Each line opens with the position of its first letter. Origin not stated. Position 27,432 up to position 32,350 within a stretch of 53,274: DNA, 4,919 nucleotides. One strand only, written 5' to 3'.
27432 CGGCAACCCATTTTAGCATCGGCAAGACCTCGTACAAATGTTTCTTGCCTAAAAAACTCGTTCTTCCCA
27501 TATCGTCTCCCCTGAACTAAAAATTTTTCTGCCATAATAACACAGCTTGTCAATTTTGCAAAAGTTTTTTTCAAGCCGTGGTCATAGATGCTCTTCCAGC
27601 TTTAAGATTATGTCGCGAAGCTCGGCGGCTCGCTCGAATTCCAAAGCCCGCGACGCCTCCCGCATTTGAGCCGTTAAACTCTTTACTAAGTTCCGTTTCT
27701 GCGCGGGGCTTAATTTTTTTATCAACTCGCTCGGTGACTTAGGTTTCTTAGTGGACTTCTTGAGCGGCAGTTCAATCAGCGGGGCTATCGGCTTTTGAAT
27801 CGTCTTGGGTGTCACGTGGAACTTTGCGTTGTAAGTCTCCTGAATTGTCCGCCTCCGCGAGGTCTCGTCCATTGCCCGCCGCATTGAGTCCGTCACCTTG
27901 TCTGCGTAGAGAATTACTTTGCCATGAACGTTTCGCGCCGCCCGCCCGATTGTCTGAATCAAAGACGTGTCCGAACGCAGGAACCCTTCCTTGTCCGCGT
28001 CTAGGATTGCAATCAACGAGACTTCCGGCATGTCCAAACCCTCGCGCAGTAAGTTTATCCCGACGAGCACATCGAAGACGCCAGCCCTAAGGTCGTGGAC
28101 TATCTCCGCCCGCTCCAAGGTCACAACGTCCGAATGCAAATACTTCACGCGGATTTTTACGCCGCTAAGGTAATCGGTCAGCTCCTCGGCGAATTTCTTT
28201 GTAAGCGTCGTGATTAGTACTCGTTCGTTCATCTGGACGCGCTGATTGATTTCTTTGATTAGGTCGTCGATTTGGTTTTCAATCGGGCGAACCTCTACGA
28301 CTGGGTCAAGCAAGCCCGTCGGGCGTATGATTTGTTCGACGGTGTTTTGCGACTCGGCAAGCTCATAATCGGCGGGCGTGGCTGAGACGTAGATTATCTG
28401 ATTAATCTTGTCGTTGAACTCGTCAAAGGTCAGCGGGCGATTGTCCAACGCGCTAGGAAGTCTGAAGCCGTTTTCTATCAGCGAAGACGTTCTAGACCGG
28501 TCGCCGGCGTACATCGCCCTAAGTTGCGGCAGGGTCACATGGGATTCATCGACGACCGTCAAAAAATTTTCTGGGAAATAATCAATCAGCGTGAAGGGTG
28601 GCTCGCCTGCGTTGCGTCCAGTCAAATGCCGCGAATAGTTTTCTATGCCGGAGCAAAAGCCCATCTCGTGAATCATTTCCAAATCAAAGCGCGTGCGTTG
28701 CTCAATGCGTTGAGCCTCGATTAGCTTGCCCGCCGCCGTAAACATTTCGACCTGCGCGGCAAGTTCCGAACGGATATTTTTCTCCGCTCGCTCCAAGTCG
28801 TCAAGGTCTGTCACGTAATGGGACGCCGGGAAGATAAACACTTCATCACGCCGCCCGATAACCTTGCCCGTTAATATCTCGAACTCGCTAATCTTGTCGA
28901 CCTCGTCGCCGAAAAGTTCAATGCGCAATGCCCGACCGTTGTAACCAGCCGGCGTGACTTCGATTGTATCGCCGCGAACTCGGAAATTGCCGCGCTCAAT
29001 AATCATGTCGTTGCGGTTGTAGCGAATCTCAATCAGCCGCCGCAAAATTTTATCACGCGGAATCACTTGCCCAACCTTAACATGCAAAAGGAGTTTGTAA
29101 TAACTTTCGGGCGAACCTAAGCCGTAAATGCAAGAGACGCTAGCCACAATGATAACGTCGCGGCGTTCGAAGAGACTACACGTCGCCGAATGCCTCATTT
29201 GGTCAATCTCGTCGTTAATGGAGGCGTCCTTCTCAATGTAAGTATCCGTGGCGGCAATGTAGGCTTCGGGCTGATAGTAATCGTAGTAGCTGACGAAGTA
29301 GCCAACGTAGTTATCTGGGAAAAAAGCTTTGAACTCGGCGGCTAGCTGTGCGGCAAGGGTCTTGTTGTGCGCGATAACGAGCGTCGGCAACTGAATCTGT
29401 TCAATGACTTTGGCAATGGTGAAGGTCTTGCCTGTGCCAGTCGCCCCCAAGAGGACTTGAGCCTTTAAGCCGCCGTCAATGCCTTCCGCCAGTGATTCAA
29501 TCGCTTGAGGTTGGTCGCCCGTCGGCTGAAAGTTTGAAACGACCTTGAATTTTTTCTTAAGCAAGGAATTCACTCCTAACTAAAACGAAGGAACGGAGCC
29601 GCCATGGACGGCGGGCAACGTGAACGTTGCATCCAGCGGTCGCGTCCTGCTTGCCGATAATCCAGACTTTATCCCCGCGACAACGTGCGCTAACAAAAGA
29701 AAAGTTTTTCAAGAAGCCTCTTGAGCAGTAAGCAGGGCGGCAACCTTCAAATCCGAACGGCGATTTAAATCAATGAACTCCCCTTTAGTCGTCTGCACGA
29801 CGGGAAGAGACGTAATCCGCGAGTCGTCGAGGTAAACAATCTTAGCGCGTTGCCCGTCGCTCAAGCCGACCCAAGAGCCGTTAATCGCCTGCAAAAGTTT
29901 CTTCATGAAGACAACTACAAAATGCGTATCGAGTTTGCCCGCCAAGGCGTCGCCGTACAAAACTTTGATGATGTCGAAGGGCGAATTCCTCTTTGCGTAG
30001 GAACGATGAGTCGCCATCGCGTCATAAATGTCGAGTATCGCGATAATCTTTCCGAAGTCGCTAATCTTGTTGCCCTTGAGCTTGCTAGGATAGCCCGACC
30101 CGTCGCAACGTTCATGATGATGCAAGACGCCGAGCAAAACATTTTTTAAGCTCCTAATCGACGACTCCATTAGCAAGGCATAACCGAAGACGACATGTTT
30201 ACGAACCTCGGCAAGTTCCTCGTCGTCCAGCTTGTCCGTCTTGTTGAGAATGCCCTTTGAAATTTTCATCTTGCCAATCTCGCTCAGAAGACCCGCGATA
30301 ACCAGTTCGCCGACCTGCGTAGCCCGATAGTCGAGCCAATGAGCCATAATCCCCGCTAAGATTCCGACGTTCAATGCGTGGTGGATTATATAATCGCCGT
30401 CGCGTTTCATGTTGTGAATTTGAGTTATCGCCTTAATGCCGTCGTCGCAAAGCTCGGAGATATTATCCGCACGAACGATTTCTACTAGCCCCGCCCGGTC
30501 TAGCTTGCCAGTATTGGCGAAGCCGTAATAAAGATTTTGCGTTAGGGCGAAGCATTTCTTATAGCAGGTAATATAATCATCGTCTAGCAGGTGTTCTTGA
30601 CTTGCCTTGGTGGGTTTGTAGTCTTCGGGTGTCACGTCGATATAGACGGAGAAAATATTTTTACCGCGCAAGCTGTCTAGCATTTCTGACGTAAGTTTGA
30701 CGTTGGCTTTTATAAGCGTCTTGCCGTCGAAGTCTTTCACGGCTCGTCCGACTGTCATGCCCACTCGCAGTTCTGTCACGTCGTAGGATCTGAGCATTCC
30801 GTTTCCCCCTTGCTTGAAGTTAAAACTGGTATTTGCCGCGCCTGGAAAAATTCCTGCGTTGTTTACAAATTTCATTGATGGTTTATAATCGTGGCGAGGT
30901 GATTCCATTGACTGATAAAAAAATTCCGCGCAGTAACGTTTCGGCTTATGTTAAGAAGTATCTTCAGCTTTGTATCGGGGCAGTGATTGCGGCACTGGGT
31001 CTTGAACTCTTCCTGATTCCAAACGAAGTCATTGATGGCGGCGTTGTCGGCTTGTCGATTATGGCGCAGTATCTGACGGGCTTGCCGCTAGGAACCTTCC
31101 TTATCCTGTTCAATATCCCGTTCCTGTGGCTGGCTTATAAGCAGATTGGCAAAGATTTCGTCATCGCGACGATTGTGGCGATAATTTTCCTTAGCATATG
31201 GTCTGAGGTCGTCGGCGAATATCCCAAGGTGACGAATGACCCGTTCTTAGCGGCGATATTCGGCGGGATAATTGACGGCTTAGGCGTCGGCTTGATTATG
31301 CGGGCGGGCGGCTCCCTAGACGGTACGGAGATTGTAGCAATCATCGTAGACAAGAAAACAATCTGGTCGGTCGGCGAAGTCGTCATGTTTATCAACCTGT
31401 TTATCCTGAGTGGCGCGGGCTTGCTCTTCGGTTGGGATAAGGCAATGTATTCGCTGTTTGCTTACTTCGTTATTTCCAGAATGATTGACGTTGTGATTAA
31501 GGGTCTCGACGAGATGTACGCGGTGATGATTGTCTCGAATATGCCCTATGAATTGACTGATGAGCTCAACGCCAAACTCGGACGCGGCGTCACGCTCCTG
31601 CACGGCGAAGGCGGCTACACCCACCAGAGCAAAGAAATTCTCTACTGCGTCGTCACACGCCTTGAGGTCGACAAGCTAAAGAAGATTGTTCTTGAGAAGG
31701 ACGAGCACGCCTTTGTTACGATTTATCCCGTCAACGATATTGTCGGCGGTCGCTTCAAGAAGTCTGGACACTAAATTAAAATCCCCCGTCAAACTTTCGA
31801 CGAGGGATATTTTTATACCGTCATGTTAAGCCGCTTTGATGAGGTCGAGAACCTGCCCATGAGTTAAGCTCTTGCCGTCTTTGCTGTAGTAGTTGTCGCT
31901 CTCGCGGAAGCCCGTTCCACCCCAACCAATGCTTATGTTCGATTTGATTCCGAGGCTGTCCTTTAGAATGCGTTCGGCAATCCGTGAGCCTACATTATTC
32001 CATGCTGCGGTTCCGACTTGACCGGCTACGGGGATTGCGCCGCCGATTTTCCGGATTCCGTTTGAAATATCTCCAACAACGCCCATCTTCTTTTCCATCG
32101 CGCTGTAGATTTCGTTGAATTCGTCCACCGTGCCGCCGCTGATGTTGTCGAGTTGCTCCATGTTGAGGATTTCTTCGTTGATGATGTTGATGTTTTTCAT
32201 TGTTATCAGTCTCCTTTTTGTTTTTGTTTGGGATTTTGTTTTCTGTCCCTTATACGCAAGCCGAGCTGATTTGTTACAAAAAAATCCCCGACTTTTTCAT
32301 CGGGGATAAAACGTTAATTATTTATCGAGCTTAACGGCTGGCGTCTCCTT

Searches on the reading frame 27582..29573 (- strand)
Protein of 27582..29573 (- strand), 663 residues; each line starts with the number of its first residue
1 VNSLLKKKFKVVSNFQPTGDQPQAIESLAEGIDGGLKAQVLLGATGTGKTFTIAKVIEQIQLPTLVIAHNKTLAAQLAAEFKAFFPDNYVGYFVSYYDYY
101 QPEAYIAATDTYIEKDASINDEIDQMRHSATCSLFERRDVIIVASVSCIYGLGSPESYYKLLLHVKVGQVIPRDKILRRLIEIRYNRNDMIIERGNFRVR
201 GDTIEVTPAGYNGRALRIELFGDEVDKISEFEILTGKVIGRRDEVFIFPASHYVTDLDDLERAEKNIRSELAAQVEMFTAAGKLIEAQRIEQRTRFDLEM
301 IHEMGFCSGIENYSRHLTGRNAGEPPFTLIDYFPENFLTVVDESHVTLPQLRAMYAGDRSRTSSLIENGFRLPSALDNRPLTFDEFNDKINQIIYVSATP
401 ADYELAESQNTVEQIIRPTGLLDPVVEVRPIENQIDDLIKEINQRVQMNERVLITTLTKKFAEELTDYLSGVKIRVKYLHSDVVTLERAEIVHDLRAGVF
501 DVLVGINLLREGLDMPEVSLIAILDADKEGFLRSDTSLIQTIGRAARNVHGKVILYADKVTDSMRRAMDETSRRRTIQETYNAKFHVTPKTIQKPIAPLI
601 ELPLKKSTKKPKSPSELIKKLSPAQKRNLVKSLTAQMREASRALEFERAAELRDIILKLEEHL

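Call 7: search_protein_families(library=pfam, proteins=[window:27582-29573:-], max_evalue=0.001)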
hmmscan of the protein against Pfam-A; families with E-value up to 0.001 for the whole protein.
window:27582-29573:- (663 aa): 6 families
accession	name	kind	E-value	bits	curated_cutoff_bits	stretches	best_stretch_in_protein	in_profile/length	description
PF17757.6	UvrB_inter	-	2.5e-32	111.3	22.9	1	163-253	1-91/91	UvrB interaction domain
PF12344.14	UvrB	-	3.2e-20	72.1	27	1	555-596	1-42/43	Ultra-violet resistance protein B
PF00271.37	Helicase_C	-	1.6e-18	67.4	23.5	1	435-548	3-109/110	Helicase conserved C-terminal domain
PF04851.21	ResIII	-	2.4e-12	47.5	22.5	1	16-93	3-87/164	Type III restriction enzyme, res subunit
PF02151.25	UVR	-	4.2e-08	33.1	21.5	1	628-661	2-35/36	UvrB/uvrC motif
PF00270.35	DEAD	-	8.5e-05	22.8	26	0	20-87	3-71/167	DEAD/DEAH box helicase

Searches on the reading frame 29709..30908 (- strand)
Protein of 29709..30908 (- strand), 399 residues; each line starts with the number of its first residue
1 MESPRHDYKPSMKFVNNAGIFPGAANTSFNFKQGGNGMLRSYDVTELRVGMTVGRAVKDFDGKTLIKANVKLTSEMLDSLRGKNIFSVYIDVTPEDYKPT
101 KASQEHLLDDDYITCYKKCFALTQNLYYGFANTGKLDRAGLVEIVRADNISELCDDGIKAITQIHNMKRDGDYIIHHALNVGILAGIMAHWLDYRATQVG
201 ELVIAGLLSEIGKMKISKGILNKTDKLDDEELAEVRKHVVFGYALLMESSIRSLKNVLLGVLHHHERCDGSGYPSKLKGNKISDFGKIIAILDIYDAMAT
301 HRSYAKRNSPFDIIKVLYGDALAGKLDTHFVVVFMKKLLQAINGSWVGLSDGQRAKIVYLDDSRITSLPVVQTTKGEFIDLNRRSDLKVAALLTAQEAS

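Call 7: search_protein_families(library=pfam, proteins=[window:29709-30908:-], max_evalue=0.001)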
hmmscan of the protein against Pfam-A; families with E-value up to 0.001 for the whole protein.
window:29709-30908:- (399 aa): 2 families
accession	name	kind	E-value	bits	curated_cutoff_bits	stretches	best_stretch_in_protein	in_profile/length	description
PF13487.12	HD_5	-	4.9e-24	85.4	27.2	1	180-319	20-160/170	HD domain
PF01966.28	HD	-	6.9e-11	42.9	22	1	175-298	2-116/116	HD domain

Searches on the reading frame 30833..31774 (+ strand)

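Call 22: search_protein_families(library=pfam, proteins=[window:30833-31774:+])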
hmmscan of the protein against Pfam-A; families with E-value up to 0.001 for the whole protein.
window:30833-31774:+ (313 aa): 2 families
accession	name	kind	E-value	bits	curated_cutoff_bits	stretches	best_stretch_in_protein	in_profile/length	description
PF02588.21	YitT_membrane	-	1.8e-66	223.9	24.3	1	43-245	2-204/205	Uncharacterised 5xTM membrane BCR, YitT family COG1284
PF10035.14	DUF2179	-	3.4e-23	81.7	22.8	1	251-305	1-55/55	Uncharacterized protein conserved in bacteria (DUF2179)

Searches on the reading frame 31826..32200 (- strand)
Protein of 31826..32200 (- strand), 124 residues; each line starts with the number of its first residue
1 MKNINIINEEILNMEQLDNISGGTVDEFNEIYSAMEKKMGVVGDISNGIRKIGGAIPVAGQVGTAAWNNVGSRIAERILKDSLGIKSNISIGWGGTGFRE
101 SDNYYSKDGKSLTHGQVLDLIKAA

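Call 4: search_protein_families(library=pfam, proteins=[window:31826-32200:-], max_evalue=1)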
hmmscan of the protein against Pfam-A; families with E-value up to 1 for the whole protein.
window:31826-32200:- (124 aa): 1 family
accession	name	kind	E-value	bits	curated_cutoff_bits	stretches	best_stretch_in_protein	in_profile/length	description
PF10439.15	Bacteriocin_IIc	-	0.045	14.2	27.1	1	10-65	5-49/59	Bacteriocin class II with double-glycine leader peptide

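Call 5: search_protein_families(library=ncbifam, proteins=[window:31826-32200:-], max_evalue=1)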
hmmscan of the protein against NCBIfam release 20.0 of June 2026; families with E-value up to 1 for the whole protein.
window:31826-32200:- (124 aa): 2 families
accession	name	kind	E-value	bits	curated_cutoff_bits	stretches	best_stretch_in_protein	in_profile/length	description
NF000856.0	PRK00075.2-5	equivalog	0.05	12.7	343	1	51-101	156-207/334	cobalt-precorrin-5B (C(1))-methyltransferase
NF041055.1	ryptide_RrrA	equivalog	0.088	12.6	45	1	4-31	3-30/41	ryptide family R-Y-crosslinked RiPP peptide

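Call 14: find_homologous_proteins(query=window:31826-32200:-, max_evalue=0.001)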
Query window:31826-32200:- (124 aa): 11 proteins with E <= 0.001 among 19 candidates.
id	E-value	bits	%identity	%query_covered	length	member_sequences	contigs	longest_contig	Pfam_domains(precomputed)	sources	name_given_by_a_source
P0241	9.5e-70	250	94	100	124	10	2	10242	-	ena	-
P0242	4.7e-64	232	90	96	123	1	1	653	-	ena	-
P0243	5.9e-64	232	91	96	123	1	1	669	-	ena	-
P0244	6.5e-64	232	91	96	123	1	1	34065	-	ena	-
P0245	1.7e-40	156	61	100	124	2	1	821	-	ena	-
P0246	5.3e-40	154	66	96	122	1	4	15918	-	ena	-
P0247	8.8e-38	147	64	96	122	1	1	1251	-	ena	-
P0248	1.0e-37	147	63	95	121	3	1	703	-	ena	-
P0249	1.7e-36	143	62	93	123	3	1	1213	-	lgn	-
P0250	2.2e-32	130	54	96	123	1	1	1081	-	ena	-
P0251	7.1e-32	128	54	100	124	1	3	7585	-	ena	-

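Call 90: search_protein_families(library=padloc, proteins=[window:31826-32200:-], max_evalue=0.1)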
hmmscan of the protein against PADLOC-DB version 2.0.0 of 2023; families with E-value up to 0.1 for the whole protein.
window:31826-32200:- (124 aa): 0 families
